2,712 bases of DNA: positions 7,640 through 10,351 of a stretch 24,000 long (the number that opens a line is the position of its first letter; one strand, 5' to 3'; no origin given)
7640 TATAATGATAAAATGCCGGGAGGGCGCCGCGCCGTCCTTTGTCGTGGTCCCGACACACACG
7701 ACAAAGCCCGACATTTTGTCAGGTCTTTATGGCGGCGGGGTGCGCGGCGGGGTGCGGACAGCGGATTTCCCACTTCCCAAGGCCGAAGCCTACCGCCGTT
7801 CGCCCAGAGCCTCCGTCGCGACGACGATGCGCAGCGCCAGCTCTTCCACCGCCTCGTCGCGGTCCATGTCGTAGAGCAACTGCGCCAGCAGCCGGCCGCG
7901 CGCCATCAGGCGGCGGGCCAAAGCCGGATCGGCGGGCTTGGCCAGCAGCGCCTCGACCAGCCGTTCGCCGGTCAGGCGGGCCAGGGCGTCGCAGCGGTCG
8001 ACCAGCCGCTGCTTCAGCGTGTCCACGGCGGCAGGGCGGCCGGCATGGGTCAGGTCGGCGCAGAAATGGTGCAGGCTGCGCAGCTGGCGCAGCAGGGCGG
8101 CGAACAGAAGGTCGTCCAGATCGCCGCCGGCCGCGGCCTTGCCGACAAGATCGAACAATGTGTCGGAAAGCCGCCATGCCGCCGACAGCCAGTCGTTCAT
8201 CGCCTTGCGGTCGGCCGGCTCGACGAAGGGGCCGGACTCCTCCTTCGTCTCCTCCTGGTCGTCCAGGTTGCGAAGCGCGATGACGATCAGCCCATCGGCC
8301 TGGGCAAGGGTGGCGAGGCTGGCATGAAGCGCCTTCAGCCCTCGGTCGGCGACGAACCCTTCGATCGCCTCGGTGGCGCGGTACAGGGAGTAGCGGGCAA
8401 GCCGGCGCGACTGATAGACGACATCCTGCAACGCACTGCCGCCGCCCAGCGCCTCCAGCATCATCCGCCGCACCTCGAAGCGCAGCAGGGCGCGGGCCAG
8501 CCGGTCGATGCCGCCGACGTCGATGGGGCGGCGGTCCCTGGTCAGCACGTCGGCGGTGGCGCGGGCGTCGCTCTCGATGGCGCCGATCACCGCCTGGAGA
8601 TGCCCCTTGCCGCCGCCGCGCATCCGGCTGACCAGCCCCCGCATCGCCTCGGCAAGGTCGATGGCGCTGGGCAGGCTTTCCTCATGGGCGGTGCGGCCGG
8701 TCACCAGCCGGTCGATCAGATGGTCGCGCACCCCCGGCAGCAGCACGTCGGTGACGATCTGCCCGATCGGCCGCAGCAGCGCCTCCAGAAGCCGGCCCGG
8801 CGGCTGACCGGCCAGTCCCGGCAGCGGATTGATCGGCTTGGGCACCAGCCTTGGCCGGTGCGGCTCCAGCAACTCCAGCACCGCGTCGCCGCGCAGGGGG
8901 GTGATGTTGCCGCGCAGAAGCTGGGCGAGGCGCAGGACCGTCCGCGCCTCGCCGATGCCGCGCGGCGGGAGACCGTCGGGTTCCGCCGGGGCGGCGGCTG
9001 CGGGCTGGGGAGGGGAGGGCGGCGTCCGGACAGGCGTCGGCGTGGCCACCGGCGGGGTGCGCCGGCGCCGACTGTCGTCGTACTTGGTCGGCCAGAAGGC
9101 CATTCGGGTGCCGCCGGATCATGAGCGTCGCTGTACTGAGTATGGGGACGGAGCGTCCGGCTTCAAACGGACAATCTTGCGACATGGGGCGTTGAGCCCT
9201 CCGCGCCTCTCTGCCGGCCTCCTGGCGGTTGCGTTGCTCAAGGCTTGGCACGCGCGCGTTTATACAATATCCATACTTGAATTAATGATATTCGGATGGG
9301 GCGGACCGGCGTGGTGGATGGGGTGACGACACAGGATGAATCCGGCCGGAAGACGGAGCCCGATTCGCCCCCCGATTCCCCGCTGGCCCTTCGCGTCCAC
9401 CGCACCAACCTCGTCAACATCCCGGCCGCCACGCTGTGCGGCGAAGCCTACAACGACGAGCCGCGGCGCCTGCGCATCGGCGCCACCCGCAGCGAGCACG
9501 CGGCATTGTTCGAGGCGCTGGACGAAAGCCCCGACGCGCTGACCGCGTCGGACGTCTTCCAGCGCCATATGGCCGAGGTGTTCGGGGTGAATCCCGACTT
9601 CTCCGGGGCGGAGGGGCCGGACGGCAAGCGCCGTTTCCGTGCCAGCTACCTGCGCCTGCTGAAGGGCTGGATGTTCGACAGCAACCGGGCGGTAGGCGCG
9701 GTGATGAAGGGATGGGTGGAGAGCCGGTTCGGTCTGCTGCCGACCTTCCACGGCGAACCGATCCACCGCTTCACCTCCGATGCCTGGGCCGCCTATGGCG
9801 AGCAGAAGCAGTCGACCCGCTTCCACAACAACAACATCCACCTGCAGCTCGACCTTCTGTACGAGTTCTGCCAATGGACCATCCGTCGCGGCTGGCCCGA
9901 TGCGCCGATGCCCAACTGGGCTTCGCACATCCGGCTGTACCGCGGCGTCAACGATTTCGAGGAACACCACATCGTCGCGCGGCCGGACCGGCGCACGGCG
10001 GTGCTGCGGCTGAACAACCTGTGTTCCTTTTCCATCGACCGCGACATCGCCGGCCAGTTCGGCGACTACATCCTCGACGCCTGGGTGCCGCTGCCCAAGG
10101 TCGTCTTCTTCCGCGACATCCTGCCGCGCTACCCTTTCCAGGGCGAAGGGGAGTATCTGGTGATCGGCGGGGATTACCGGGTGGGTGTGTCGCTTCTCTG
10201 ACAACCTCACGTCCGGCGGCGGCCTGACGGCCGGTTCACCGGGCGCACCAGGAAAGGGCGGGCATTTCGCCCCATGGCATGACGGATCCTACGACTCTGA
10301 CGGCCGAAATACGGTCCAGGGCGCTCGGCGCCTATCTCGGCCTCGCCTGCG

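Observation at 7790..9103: Uncharacterised 437-aa gene fills the spacer between nifH and draT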

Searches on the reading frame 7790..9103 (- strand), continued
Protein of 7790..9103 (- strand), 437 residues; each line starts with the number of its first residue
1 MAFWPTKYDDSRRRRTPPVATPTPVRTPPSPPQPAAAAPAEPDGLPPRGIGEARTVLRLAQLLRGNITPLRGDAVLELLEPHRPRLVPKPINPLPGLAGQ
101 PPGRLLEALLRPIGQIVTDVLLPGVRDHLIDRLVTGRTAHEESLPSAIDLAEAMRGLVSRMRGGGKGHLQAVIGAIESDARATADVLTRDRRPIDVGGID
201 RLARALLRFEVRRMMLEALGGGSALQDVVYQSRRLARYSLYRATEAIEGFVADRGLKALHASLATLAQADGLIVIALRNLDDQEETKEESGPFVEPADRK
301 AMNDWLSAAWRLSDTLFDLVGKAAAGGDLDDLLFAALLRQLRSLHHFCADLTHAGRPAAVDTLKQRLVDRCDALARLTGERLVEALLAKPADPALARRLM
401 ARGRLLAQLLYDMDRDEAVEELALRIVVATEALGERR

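Call 62: list_cluster_members(proteins=[P0108, P0111, P0112, P0114, P0117, P0118, P0119, P0120, P0122, P0126])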
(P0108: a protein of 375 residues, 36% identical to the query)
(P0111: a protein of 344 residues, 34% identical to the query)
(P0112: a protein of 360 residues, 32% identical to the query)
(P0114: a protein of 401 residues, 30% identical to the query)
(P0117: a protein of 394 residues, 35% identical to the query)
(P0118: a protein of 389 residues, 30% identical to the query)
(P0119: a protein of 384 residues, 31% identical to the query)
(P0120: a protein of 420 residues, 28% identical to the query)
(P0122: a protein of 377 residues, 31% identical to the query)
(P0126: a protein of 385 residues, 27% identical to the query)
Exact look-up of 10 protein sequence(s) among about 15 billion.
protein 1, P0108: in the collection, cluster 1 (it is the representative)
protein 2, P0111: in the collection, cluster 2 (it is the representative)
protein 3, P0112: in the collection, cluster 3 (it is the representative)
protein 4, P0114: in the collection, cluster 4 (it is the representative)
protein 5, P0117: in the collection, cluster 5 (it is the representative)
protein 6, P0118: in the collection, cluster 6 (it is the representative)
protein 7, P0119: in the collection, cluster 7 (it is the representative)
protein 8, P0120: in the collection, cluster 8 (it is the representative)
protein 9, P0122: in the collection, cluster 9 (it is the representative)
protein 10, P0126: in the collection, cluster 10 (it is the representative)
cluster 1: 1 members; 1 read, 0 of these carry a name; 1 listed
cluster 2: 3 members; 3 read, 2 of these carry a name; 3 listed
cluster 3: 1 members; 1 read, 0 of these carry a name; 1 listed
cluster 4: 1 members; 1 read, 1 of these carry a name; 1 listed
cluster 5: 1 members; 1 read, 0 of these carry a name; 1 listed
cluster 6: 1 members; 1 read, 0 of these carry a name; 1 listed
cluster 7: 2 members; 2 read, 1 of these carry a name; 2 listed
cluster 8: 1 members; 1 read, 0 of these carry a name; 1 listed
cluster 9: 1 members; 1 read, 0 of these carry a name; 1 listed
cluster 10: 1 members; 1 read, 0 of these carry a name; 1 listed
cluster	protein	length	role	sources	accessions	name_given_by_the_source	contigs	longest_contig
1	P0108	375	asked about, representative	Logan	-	-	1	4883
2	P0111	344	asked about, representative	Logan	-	-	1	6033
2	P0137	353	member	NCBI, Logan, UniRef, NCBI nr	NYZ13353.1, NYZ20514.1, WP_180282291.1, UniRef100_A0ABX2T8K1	hypothetical protein HL658_12395 [Azospirillum sp. RWY-5-1] | Uncharacterized protein n=1 Tax=Azospirillum oleiclasticum TaxID=2735135 ... | hypothetical protein [Azospirillum oleiclasticum]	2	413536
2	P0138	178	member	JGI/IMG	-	hypothetical protein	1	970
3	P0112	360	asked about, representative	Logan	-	-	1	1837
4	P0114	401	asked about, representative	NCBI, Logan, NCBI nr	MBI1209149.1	MAG: hypothetical protein GC191_17895 [Azospirillum sp.] | hypothetical protein [Azospirillum sp.]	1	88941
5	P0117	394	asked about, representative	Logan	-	-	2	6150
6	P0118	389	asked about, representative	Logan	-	-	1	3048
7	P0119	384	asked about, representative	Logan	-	-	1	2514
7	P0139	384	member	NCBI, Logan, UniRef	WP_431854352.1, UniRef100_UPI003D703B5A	hypothetical protein [Azospirillum sp.] | hypothetical protein n=1 Tax=Azospirillum sp. TaxID=34012 RepID=UPI003D703B5A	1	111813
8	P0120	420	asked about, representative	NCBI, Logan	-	-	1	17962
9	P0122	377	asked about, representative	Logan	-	-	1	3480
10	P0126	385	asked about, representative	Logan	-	-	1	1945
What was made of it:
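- A. oleiclasticum carries both a draT-linked copy and a second paralogue (call 62).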

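Call 74: search_protein_families(library=pfam, proteins=[L015:9412-10347:-, L045:9375-10340:-, L028:5988-7091:+, L028:7245-7523:+, L028:7523-7861:+, L024:6779-7894:+], max_evalue=0.001)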
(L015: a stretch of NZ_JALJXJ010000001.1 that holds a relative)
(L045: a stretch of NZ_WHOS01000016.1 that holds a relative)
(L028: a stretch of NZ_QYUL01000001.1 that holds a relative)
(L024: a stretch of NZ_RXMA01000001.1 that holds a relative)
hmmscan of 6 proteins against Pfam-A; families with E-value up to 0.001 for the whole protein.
L015:9412-10347:- (311 aa): 0 families

L045:9375-10340:- (321 aa): 0 families

L028:5988-7091:+ (367 aa): 3 families
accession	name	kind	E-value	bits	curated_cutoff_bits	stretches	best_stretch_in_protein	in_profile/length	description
PF01471.23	PG_binding_1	-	5.3e-18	65.4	23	1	302-357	3-57/57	Putative peptidoglycan binding domain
PF09374.15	PG_binding_3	-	3.3e-07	30.8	24.6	0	333-361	2-35/76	Predicted Peptidoglycan domain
PF00182.24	Glyco_hydro_19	-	0.00036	20.8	25.5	0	190-238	105-154/232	Chitinase class I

L028:7245-7523:+ (92 aa): 1 family
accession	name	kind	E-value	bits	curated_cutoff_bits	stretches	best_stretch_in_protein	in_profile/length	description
PF05015.19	HigB-like_toxin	-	2.2e-10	41.3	27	1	6-92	3-91/91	RelE-like toxin of type II toxin-antitoxin system HigB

L028:7523-7861:+ (112 aa): 3 families
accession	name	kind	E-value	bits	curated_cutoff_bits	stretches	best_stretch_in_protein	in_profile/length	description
PF01381.28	HTH_3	-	1.7e-08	34.8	23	1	22-71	5-54/55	Helix-turn-helix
PF13560.12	HTH_31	-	6.2e-07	30.1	27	1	21-69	9-58/64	Helix-turn-helix domain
PF13443.12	HTH_26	-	0.00011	22.8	22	1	21-69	5-54/63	Cro/C1-type HTH DNA-binding domain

L024:6779-7894:+ (371 aa): 3 families
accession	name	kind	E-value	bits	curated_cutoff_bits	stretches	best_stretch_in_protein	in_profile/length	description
PF01471.23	PG_binding_1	-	4.7e-18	65.6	23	1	308-363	3-57/57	Putative peptidoglycan binding domain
PF09374.15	PG_binding_3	-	4e-07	30.6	24.6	0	310-343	3-33/76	Predicted Peptidoglycan domain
PF00182.24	Glyco_hydro_19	-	3.4e-06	27.4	25.5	0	195-245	103-154/232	Chitinase class I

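Call 80: list_cluster_members(proteins=[P0087, P0086, P0083, P0001, P0036])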
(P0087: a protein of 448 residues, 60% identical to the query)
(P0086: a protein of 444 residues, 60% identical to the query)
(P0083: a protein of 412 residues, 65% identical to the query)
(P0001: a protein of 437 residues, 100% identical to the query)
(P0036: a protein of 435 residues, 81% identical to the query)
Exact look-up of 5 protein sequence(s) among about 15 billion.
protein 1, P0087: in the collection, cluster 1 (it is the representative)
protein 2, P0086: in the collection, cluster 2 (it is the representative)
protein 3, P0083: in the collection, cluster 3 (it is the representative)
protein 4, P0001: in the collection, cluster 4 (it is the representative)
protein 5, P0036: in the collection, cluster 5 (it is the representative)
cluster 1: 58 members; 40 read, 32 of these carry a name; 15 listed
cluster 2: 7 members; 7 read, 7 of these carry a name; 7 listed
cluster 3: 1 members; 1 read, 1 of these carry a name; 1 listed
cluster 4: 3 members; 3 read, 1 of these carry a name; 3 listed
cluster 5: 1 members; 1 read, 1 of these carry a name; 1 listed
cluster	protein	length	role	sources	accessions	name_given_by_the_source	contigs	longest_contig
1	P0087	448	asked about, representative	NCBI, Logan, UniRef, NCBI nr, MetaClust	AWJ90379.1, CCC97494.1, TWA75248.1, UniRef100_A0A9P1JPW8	hypothetical protein Sp245p_11560 [Azospirillum baldaniorum] | Uncharacterized protein n=2 Tax=Azospirillum baldaniorum TaxID=1064539 ... | status=active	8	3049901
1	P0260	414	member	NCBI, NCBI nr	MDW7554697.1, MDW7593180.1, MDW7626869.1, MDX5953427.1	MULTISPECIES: hypothetical protein [Azospirillum]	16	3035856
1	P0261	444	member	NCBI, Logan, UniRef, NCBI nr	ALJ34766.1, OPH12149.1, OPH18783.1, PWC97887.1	hypothetical protein D9623_05720 [Azospirillum brasilense] | Uncharacterized protein n=2 Tax=Azospirillum brasilense TaxID=192 RepID=A0A0P0ELG8_AZOBR | hypothetical protein AMK58_04665 [Azospirillum brasilense]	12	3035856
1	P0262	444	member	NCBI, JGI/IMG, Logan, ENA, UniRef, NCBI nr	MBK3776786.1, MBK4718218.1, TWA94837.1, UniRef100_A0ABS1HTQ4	hypothetical protein JJL56_04980 [Azospirillum sp. YIM DDC1] | DUF2336 domain-containing protein n=3 Tax=Azospirillum aestuarii TaxID=2802052 ... | hypothetical protein [Azospirillum brasilense]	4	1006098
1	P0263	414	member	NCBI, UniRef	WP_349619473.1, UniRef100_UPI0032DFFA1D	hypothetical protein [Azospirillum argentinense] | hypothetical protein n=1 Tax=Azospirillum argentinense TaxID=2970906 RepID=UPI0032DFFA1D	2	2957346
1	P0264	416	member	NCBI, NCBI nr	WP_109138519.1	hypothetical protein [Azospirillum baldaniorum]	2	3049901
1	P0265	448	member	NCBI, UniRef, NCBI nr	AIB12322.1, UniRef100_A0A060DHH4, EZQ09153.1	hypothetical protein ABAZ39_09995 [Azospirillum argentinense] | Uncharacterized protein n=2 Tax=Azospirillum argentinense TaxID=2970906 ...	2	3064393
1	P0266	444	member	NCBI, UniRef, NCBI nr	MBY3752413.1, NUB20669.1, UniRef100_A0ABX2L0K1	hypothetical protein GBZ26_15855 [Azospirillum formosense] | DUF2336 domain-containing protein n=3 Tax=Azospirillum formosense TaxID=861533 ... | hypothetical protein [Azospirillum formosense]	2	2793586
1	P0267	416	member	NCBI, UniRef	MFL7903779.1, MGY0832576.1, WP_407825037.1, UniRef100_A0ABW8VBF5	hypothetical protein [Azospirillum argentinense] | DUF2336 domain-containing protein n=1 Tax=Azospirillum argentinense TaxID=2970906 ...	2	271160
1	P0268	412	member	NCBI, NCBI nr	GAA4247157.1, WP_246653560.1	hypothetical protein [Azospirillum formosense]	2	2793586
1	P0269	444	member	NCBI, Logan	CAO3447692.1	hypothetical protein [Azospirillum argentinense]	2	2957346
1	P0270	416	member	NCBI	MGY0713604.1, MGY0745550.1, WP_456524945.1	hypothetical protein [Azospirillum argentinense]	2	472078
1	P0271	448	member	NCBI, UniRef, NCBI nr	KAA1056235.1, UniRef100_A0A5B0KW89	hypothetical protein FH063_004383 [Azospirillum argentinense] | Uncharacterized protein n=2 Tax=Azospirillum argentinense TaxID=2970906 ...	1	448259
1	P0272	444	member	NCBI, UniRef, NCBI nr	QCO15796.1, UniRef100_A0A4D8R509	hypothetical protein D3869_11470 [Azospirillum brasilense] | Uncharacterized protein n=2 Tax=Azospirillum brasilense TaxID=192 RepID=A0A4D8R509_AZOBR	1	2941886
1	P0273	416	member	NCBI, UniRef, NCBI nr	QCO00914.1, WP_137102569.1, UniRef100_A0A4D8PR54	hypothetical protein [Azospirillum argentinense] | Uncharacterized protein n=1 Tax=Azospirillum brasilense TaxID=192 RepID=A0A4D8PR54_AZOBR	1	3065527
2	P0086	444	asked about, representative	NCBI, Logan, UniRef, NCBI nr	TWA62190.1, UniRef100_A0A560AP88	hypothetical protein FBZ82_11582 [Azospirillum brasilense] | Uncharacterized protein n=2 Tax=Azospirillum brasilense TaxID=192 RepID=A0A560AP88_AZOBR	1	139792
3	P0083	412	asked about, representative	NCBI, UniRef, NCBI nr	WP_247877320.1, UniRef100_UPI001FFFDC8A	hypothetical protein [Azospirillum brasilense] | hypothetical protein n=1 Tax=Azospirillum brasilense TaxID=192 RepID=UPI001FFFDC8A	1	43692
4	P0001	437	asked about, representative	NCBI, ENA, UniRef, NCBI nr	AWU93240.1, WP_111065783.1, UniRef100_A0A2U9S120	hypothetical protein [Azospirillum ramasamyi] | Uncharacterized protein n=1 Tax=Azospirillum ramasamyi TaxID=682998 RepID=A0A2U9S120_9PROT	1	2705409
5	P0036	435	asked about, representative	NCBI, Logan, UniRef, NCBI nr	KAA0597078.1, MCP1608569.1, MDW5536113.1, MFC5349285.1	hypothetical protein J2848_000205 [Azospirillum lipoferum] | Uncharacterized protein n=1 Tax=Azospirillum lipoferum TaxID=193 RepID=A0A5A9GRK1_AZOLI | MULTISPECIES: hypothetical protein [Azospirillum]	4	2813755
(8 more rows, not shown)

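Call 81: search_protein_families(library=pfam, proteins=[P0262, P0266, P0267, P0060], max_evalue=10)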
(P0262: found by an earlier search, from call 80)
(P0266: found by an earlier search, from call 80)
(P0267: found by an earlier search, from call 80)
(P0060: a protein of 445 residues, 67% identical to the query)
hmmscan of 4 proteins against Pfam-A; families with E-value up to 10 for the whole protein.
P0262 (444 aa): 1 family
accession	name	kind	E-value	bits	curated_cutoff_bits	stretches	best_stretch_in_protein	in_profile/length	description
PF14759.12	Reductase_C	-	0.11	13.4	25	1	351-412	6-70/85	Reductase C-terminal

P0266 (444 aa): 1 family
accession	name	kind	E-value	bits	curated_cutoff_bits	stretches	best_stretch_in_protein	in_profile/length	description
PF14759.12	Reductase_C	-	0.17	12.8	25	1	351-412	6-70/85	Reductase C-terminal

P0267 (416 aa): 2 families
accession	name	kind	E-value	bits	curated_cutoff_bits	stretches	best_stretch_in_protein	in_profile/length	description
PF13155.12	Toprim_2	-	0.12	13.2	22.1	1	300-340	24-63/88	Toprim-like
PF14759.12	Reductase_C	-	0.15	13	25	1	323-384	6-70/85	Reductase C-terminal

P0060 (445 aa): 0 families

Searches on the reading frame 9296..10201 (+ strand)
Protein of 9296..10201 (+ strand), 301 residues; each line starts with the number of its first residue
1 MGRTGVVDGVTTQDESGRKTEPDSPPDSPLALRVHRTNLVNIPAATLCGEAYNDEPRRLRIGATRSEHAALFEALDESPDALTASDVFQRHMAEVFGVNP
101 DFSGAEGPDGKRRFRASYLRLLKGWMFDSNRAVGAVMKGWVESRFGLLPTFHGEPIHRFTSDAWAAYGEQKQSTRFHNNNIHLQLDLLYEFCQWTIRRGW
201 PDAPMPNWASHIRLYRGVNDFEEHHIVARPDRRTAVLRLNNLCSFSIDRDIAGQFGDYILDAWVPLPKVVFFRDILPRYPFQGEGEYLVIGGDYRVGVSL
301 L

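Call 70: find_homologous_proteins(query=window:9296-10201:+, max_evalue=1e-30)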
Query window:9296-10201:+ (301 aa): 1886 proteins with E <= 1e-30 among 4039 candidates; the best 120 are listed.
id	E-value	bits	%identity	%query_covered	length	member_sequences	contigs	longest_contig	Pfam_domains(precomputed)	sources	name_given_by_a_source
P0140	6.9e-191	651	93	99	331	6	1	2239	PF07357.17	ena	-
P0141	2.0e-167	574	81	98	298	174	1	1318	PF07357.17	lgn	-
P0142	6.2e-158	543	79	96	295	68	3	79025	PF07357.17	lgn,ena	-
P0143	6.8e-157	540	77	99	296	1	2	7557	PF07357.17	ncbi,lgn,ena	-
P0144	4.5e-156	537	77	98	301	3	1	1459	PF07357.17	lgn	-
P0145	1.3e-155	536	81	92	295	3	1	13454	PF07357.17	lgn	-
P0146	7.3e-146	503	75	97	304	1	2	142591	PF07357.17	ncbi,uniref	ncbi:NAD(+)--dinitrogen-reductase ADP-D-ribosyltransferase [Azospirillum sp. ST 5-10]|uniref:NAD(+)-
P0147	3.5e-145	501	77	91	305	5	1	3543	PF07357.17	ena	-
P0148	8.6e-143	493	75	91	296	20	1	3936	PF07357.17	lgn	-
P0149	1.5e-141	489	72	100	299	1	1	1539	PF07357.17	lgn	-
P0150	3.2e-140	485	71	100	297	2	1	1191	PF07357.17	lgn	-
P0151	4.5e-140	484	72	97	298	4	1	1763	PF07357.17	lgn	-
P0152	4.8e-140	484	70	98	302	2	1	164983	PF07357.17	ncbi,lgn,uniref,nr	ncbi:NAD(+)--dinitrogen-reductase ADP-D-ribosyltransferase [Azospirillum halopraeferens]|uniref:NAD(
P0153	5.9e-140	484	71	100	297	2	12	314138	PF07357.17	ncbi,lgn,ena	-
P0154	1.8e-139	482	71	98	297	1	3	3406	PF07357.17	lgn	-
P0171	1.7e-110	387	61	97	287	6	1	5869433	PF07357.17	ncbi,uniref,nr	ncbi:NAD(+)--dinitrogen-reductase ADP-D-ribosyltransferase [Skermanella pratensis]|uniref:NAD(+)--di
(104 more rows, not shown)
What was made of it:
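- On DraT/DraG nitrogenase switch-off system (as a conserved partner): DraT occurs in Skermanella, Telmatospirillum, Magnetospirillum, Pararhodospirillum, Consotaella and others (call 70).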

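Call 71: find_encoding_contigs(protein=P0171, flank=7000, max_places=1)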
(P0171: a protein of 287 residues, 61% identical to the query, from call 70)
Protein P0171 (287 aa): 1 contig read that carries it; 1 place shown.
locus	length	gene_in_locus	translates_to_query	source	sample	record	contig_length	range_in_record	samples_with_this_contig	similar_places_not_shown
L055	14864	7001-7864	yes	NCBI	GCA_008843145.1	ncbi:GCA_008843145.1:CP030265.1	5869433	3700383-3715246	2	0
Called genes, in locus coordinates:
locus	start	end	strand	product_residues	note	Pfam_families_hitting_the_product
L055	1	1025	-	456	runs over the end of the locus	PF00148:Oxidored_nitro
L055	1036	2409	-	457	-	PF00148:Oxidored_nitro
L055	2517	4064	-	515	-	PF11844:DUF3364, PF00148:Oxidored_nitro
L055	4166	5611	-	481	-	PF00148:Oxidored_nitro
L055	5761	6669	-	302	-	PF00142:Fer4_NifH, PF01656:CbiA, PF02374:ArsA_ATPase (weak), PF10609:ParA (faint), PF13614:AAA_31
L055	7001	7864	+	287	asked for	PF07357:DRAT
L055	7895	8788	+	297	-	PF03747:ADP_ribosyl_GH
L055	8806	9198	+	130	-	PF03960:ArsC (weak)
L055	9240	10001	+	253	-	PF13230:GATase_4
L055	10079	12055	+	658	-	PF00512:HisKA, PF02518:HATPase_c, PF00072:Response_reg, PF01627:Hpt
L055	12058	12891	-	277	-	PF13289:SIR2_2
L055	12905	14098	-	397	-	PF00155:Aminotran_1_2 (weak), PF01041:DegT_DnrJ_EryC1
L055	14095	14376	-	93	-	PF19624:DUF6129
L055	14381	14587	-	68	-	PF06988:NifT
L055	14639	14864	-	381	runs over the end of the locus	PF00266:Aminotran_5, PF01212:Beta_elim_lyase (faint)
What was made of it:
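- On DraT/DraG nitrogenase switch-off system (as a conserved partner): Skermanella has nothing between nifH and draT (call 71).
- Skermanella has nifNEKDH <-> draTG-ArsC-GATase4 with 331 bp between nifH and draT and no gene there (call 71).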

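Call 72: find_encoding_contigs(protein=P0152, flank=7000, max_places=1)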
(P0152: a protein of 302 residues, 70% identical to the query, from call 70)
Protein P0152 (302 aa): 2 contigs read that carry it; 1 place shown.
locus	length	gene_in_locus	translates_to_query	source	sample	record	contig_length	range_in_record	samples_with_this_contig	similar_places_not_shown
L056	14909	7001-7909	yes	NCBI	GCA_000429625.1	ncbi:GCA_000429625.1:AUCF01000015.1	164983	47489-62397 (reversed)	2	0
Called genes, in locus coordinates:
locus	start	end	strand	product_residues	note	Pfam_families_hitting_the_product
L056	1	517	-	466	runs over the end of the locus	PF02518:HATPase_c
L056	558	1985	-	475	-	PF01134:GIDA (faint), PF07992:Pyr_redox_2, PF12831:FAD_oxidored (faint), PF13738:Pyr_redox_3 (faint), PF00070:Pyr_redox, PF02852:Pyr_redox_dim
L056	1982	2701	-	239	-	PF09335:VTT_dom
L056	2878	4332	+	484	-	PF00294:PfkB, PF08543:Phos_pyr_kin, PF01467:CTP_transf_like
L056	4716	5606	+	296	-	PF00561:Abhydrolase_1, PF12146:Hydrolase_4 (weak), PF12697:Abhydrolase_6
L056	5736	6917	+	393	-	PF00353:HemolysinCabind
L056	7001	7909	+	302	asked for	PF07357:DRAT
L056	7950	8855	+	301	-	PF03747:ADP_ribosyl_GH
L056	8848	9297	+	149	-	PF03960:ArsC (weak)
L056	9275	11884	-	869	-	PF00672:HAMP, PF00015:MCPsignal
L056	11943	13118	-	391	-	PF13458:Peripla_BP_6, PF13433:Peripla_BP_5 (weak), PF01094:ANF_receptor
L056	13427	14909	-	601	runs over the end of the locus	PF07719:TPR_2 (faint), PF13371:TPR_9 (weak), PF13844:Glyco_transf_41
